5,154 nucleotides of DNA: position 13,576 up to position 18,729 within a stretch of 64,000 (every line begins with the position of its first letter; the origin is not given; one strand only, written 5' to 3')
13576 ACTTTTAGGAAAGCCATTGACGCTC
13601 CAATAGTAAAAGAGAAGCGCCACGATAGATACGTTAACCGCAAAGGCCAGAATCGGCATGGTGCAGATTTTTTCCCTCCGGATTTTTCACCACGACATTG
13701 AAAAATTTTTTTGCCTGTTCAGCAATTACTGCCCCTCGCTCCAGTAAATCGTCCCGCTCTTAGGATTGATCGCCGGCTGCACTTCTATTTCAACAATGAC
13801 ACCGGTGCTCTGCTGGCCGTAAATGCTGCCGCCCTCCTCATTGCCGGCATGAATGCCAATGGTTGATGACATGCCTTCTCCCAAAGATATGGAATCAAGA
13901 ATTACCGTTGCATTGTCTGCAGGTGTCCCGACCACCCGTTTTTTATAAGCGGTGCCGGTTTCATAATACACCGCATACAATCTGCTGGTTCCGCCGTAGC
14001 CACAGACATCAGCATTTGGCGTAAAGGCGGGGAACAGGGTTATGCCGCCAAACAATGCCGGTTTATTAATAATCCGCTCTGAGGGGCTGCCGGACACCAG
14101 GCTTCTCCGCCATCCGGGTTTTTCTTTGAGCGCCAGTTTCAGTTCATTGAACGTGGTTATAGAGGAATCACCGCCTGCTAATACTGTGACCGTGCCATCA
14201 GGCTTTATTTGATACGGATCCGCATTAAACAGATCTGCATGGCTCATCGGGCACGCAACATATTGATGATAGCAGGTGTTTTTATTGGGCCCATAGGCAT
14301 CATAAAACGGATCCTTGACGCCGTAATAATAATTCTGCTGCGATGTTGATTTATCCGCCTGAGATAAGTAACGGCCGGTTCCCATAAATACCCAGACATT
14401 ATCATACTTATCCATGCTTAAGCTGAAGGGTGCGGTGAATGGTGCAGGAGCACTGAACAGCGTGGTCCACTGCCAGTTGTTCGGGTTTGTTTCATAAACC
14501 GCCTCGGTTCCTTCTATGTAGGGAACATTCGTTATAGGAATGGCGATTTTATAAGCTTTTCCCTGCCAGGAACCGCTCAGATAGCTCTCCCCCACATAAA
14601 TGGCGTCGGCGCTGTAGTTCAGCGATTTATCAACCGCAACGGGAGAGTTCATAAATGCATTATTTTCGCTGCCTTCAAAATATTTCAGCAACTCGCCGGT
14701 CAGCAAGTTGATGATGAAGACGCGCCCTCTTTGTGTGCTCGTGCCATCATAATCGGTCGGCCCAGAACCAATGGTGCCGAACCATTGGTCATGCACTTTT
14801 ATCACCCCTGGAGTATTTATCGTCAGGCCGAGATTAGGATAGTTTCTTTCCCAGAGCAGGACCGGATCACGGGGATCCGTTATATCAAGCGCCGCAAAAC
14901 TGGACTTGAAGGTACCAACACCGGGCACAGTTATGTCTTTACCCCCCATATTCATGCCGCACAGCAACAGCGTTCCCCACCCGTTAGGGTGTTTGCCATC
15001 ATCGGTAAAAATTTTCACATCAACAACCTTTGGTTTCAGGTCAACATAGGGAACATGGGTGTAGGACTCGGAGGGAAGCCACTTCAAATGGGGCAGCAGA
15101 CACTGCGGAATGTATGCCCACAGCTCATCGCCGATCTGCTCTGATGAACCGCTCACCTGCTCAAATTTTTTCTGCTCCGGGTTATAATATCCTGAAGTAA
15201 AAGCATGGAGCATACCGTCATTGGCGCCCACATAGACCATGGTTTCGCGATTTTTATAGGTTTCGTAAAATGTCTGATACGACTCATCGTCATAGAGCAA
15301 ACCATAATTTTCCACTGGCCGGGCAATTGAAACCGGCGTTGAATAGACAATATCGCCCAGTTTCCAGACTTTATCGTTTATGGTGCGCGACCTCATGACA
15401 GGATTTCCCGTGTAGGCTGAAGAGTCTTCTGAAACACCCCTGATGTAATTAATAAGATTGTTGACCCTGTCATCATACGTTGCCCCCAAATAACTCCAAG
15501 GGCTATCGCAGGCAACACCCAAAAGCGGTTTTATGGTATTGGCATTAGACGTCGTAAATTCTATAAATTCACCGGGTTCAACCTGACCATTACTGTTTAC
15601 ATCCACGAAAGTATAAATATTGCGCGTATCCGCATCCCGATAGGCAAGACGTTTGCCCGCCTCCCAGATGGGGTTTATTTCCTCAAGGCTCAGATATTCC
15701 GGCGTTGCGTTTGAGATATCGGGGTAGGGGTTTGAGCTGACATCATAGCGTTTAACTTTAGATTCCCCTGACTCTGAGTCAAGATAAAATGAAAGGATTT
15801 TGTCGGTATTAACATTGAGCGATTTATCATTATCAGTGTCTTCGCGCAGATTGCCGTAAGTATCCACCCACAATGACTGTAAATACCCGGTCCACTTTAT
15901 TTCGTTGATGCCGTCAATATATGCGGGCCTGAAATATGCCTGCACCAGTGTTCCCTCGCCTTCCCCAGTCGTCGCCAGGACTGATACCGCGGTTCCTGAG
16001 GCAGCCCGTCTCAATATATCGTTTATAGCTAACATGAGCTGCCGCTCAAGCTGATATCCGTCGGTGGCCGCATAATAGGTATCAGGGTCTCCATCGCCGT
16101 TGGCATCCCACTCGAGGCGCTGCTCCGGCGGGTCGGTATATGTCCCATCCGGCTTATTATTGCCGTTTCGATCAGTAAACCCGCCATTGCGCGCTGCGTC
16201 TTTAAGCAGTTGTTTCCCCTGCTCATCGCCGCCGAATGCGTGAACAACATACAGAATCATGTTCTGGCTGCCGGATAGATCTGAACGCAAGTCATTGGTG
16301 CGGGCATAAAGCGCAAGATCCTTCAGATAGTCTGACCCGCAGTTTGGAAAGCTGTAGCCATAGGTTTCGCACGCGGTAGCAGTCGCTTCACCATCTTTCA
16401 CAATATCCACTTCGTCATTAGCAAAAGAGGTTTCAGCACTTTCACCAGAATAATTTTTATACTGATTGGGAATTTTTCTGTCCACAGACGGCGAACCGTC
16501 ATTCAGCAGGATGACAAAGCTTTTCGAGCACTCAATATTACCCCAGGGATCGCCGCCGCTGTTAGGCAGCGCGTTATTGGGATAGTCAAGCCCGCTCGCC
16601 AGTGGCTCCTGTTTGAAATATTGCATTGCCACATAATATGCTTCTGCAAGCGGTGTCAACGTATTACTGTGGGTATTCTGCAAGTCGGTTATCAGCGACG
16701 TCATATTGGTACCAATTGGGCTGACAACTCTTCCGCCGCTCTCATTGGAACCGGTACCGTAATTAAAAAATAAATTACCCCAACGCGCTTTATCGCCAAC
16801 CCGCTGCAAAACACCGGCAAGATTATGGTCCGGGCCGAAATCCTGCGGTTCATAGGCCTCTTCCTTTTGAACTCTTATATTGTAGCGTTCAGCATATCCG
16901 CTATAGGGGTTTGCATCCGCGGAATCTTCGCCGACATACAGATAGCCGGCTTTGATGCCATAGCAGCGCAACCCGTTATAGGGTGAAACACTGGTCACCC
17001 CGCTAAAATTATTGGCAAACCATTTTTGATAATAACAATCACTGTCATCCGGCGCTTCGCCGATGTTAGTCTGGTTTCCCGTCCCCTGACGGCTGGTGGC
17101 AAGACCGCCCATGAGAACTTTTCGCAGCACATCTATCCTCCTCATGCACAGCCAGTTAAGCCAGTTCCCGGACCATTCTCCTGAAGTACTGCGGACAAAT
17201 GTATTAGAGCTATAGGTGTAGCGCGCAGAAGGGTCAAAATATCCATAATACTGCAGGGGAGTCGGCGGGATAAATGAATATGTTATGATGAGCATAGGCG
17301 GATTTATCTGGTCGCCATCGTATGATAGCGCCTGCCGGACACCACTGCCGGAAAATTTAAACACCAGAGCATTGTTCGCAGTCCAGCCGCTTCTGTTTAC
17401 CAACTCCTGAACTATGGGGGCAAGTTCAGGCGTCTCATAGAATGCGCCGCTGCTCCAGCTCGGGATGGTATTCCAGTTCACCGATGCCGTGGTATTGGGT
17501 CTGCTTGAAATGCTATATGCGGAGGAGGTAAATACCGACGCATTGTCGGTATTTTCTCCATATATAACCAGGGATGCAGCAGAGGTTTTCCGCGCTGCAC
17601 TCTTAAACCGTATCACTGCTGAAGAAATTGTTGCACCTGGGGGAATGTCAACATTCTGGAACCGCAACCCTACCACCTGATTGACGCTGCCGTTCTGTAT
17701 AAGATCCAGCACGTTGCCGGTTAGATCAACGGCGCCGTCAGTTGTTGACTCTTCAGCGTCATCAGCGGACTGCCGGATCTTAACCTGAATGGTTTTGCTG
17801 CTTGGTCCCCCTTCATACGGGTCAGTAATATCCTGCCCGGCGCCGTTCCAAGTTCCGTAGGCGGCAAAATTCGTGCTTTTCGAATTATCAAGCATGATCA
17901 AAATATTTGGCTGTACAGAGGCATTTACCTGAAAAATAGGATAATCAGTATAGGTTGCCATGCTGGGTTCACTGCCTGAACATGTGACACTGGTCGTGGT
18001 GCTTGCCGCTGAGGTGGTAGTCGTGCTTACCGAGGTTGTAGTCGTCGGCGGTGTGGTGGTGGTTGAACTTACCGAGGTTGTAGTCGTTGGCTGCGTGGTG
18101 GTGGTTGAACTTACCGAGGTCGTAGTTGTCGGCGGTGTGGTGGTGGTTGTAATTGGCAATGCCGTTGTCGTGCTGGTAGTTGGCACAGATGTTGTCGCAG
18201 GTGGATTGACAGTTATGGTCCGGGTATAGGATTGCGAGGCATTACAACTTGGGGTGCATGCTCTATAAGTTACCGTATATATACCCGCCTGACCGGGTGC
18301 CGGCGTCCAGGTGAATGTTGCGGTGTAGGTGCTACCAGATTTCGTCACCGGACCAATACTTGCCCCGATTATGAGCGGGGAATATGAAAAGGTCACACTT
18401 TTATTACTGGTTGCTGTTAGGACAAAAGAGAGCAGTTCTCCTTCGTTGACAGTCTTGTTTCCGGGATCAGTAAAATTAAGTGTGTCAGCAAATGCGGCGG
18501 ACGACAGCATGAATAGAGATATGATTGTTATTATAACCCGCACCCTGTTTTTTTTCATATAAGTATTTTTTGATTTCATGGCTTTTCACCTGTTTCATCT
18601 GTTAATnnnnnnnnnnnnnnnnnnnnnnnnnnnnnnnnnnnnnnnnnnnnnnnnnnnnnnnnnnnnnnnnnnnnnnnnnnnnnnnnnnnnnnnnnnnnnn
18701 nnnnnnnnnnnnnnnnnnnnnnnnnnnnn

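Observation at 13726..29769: Tandem duplication of an entire type IV pilus minor-pilin/tip-adhesin operon with diversified giant PilY1 adhesins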

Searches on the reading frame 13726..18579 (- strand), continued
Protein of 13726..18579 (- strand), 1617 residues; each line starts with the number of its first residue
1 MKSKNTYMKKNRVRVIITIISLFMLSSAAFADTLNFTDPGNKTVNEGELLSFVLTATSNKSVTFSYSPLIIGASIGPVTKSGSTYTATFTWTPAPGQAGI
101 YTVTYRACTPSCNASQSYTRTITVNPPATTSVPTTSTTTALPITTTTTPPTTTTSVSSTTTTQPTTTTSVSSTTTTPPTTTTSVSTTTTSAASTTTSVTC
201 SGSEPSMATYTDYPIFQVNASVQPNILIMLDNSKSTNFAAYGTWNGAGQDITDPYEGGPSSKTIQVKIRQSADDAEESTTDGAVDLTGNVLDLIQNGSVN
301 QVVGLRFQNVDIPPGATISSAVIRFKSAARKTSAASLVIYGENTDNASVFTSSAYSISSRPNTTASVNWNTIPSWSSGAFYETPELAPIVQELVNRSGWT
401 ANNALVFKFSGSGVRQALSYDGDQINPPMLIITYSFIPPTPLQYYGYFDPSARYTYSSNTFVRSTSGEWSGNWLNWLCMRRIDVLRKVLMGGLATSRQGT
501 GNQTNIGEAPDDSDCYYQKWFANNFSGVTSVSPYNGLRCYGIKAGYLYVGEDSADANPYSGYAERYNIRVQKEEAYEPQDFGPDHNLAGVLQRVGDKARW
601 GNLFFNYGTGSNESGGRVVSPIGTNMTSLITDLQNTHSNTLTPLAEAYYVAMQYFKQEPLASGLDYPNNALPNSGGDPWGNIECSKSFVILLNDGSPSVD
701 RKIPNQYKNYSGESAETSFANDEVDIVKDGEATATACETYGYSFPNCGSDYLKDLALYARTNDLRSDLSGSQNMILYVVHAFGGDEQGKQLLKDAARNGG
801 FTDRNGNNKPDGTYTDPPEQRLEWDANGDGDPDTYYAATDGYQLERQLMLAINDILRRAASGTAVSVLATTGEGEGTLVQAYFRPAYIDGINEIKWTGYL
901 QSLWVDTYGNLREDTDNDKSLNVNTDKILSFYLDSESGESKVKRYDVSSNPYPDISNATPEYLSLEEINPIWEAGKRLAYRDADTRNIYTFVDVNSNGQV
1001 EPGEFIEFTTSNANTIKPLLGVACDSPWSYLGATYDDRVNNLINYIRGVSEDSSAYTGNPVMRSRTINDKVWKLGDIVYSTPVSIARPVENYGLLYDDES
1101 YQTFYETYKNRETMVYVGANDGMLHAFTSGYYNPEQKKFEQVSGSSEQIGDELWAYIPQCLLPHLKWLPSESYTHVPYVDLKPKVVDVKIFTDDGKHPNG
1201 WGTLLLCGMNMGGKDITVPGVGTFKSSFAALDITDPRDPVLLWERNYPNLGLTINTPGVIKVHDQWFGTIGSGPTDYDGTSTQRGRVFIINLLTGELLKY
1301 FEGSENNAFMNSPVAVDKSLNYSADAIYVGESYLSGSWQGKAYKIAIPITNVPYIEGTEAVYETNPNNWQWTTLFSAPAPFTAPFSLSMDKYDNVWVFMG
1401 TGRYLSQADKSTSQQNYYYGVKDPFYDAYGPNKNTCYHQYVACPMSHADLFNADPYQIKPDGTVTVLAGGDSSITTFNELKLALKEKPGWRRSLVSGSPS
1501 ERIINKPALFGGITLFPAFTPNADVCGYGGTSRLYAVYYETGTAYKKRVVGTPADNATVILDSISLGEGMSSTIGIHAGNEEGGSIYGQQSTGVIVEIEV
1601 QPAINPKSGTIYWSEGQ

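Call 28: search_solved_structures(query=window:13726-18579:-, max_evalue=1)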
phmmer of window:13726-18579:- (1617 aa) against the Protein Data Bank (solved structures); distinct sequences matched with E-value up to 1: 7.
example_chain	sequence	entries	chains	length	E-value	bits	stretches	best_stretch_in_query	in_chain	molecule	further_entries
3hx6_A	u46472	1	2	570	2.6e-15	58.4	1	1073-1542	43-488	Type 4 fimbrial biogenesis protein PilY1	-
3sf6_A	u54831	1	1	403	0.049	14.3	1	751-828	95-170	Glutaryl-CoA dehydrogenase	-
1aj4_A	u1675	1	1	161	0.28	11.9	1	911-1009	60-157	TROPONIN C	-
1dtl_A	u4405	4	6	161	0.28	11.8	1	911-1009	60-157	CARDIAC TROPONIN C | Troponin C | Troponin C, slow skeletal and cardiac muscles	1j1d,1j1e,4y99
8fmm_A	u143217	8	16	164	0.3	11.8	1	911-1009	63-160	Troponin C, slow skeletal and cardiac muscles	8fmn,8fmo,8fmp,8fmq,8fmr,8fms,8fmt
8orx_A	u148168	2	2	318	0.32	11.7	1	129-189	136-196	Lymphatic vessel endothelial hyaluronic acid receptor 1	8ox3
2eba_A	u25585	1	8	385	0.86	10.2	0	762-826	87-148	Putative glutaryl-CoA dehydrogenase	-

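Call 54: search_protein_families(library=pfam, proteins=[P0106, P0108, P0109, P0052, P0004], max_evalue=0.01)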
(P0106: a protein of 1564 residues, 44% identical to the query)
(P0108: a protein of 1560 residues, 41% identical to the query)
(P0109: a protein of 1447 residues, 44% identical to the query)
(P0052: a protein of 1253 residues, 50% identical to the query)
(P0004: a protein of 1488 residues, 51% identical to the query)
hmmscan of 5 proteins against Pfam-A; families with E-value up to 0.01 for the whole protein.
P0106 (1564 aa): 3 families
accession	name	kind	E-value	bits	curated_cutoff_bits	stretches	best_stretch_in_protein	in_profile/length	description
PF05567.17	T4P_PilY1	-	1.7e-10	40.9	28.1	1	1072-1313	33-291/411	PilY1 beta-propeller domain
PF13519.12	VWA_2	-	9.5e-10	39.5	27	1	47-118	1-70/107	von Willebrand factor type A domain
PF00092.34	VWA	-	3.5e-05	24.5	23.8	0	46-105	1-57/174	von Willebrand factor type A domain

P0108 (1560 aa): 2 families
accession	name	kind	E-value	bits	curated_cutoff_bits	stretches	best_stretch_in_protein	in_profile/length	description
PF00092.34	VWA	-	1.4e-06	29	23.8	0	46-96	1-48/174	von Willebrand factor type A domain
PF13519.12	VWA_2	-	1.7e-06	29.1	27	1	47-97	1-48/107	von Willebrand factor type A domain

P0109 (1447 aa): 3 families
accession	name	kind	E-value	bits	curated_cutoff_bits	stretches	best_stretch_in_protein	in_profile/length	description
PF00092.34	VWA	-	5.2e-08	33.8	23.8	1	52-147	1-82/174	von Willebrand factor type A domain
PF13519.12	VWA_2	-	6.9e-08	33.5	27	1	53-136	1-81/107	von Willebrand factor type A domain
PF05567.17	T4P_PilY1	-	0.00035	20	28.1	1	922-1188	39-301/411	PilY1 beta-propeller domain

P0052 (1253 aa): 1 family
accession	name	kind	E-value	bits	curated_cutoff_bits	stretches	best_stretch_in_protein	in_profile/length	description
PF05567.17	T4P_PilY1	-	2.7e-18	66.5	28.1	1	668-1046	1-374/411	PilY1 beta-propeller domain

P0004 (1488 aa): 1 family
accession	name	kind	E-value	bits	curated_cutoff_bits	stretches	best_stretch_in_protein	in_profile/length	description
PF05567.17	T4P_PilY1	-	1.7e-18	67.2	28.1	1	913-1287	1-374/411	PilY1 beta-propeller domain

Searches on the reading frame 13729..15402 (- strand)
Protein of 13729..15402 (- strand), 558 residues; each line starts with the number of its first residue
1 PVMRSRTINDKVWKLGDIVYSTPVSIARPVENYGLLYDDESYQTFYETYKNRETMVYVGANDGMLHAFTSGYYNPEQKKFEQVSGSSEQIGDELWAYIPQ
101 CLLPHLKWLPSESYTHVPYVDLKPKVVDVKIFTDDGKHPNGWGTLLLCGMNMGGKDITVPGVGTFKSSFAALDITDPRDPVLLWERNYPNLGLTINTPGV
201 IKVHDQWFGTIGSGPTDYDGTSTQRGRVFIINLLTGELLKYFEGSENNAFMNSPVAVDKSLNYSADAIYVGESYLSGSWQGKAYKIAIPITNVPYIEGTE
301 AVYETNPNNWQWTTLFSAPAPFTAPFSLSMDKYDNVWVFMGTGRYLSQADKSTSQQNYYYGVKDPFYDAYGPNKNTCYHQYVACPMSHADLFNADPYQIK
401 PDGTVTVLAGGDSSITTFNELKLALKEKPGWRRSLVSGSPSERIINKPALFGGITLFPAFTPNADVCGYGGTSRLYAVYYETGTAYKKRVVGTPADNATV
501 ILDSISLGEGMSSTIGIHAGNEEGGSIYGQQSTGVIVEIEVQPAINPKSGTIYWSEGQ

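Call 47: search_solved_structures(query=window:13729-15402:-, max_evalue=0.00001, show_alignments=1)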
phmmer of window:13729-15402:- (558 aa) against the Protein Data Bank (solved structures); distinct sequences matched with E-value up to 0.00001: 1.
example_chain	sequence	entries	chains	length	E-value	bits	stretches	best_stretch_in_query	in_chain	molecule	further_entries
3hx6_A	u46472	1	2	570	3.8e-17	65.2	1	15-483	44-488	Type 4 fimbrial biogenesis protein PilY1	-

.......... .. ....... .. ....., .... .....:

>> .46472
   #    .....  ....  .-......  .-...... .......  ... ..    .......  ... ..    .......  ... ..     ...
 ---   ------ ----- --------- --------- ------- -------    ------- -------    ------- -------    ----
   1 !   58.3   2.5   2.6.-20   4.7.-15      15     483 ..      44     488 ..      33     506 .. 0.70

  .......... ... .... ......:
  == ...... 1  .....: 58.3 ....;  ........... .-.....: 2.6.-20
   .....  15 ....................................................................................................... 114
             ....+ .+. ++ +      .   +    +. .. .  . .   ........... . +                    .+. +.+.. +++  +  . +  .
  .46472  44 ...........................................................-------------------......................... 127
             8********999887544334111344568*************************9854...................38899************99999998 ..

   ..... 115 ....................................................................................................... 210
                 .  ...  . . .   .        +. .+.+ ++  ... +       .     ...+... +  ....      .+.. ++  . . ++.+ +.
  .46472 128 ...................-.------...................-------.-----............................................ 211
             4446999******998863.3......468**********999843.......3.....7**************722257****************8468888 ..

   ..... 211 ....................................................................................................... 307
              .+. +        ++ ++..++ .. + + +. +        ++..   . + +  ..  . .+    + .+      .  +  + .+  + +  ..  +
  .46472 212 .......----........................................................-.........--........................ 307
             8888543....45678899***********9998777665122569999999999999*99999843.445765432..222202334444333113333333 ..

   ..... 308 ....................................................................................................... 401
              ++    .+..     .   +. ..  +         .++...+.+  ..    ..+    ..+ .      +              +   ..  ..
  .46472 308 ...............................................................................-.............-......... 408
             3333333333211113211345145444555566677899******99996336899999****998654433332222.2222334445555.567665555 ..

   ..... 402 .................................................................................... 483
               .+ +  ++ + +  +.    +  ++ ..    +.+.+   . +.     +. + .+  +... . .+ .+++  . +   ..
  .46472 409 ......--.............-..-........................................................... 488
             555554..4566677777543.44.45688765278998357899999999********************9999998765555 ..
